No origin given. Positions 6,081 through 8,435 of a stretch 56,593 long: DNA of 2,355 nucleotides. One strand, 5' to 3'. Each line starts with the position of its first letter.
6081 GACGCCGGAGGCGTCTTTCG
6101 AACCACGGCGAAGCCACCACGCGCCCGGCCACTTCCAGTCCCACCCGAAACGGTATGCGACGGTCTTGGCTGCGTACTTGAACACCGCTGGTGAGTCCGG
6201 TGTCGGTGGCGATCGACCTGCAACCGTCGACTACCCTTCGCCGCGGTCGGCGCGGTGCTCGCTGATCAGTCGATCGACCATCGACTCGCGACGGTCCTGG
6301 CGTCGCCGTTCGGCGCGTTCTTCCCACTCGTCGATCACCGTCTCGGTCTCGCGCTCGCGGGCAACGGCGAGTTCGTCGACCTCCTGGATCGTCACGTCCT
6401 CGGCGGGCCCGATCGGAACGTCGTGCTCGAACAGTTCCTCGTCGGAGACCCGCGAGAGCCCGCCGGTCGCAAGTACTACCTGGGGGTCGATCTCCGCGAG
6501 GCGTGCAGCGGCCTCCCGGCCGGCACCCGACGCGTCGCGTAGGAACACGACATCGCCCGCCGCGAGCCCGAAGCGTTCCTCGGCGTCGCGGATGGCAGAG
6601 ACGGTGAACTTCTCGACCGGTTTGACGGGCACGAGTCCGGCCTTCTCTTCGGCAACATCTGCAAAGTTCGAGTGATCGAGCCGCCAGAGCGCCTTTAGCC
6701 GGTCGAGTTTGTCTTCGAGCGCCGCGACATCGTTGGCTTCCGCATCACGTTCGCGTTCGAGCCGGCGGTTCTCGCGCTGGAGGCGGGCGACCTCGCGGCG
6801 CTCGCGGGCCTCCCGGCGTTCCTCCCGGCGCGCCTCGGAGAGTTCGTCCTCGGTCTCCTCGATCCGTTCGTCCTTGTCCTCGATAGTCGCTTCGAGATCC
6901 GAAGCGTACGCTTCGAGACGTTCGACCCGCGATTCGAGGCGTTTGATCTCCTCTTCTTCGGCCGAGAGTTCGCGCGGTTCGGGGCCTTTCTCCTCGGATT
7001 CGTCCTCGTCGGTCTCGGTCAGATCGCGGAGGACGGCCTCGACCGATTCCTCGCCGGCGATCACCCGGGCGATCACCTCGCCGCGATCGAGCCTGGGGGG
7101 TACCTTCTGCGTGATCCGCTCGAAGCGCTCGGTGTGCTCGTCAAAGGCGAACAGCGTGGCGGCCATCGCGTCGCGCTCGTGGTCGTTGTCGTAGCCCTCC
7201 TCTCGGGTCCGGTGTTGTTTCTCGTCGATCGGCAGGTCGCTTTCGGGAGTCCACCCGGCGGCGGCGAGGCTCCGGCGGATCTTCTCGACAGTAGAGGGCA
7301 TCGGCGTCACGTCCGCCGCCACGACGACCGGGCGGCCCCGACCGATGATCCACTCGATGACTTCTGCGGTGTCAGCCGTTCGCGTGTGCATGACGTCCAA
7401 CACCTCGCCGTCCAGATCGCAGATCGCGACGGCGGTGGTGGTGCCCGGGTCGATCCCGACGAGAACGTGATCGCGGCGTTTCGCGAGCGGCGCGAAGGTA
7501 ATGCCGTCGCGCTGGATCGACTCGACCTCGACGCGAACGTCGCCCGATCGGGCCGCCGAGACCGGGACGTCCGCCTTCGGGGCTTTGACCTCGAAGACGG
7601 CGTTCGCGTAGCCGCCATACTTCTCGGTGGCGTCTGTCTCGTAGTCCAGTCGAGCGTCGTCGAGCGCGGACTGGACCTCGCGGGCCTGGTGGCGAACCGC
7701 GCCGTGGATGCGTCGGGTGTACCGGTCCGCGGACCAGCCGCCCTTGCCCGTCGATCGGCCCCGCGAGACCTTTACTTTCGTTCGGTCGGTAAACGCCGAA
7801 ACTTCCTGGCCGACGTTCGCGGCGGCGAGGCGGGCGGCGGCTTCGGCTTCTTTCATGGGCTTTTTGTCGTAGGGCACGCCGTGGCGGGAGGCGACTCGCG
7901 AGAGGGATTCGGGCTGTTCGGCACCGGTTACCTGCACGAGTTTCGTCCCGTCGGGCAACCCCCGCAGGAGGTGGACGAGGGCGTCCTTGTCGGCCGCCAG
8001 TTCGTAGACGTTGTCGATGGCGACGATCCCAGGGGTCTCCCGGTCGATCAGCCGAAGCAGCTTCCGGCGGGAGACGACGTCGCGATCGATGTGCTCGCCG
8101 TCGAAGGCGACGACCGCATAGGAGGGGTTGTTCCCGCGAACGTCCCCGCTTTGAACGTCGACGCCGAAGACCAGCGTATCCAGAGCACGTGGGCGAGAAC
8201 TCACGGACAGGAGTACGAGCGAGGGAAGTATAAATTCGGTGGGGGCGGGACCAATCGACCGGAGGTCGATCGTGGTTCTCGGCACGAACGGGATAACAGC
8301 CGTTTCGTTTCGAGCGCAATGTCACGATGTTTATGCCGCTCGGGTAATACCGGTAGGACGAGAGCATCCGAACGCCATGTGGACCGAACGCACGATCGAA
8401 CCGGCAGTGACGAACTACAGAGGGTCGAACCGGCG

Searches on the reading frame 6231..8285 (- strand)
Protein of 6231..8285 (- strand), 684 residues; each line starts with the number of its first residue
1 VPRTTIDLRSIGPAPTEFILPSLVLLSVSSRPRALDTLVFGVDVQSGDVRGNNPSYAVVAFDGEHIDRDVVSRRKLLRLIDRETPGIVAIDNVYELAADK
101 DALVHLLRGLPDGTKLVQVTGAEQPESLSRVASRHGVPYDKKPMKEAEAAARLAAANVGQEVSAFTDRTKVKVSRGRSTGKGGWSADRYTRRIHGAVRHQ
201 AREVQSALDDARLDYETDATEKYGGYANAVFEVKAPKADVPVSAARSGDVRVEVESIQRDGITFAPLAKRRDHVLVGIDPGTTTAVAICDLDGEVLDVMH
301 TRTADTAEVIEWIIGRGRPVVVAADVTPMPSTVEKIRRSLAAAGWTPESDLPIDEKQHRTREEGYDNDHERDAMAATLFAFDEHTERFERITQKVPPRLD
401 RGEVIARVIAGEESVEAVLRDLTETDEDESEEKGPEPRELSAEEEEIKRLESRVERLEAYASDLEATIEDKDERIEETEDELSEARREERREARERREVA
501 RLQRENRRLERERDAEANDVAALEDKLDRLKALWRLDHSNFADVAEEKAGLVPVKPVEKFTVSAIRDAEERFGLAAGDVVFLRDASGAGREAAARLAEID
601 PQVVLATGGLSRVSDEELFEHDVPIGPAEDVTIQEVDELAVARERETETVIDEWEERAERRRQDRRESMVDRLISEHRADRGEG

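Call 56: search_protein_families(library=pfam, proteins=[window:6231-8285:-], max_evalue=0.0001)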
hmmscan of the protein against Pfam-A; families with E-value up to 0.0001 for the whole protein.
window:6231-8285:- (684 aa): 1 family
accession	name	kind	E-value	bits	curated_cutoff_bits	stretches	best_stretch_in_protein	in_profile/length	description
PF04312.18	DUF460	-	1.8e-47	160.9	28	1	246-376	3-134/135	Protein of unknown function (DUF460)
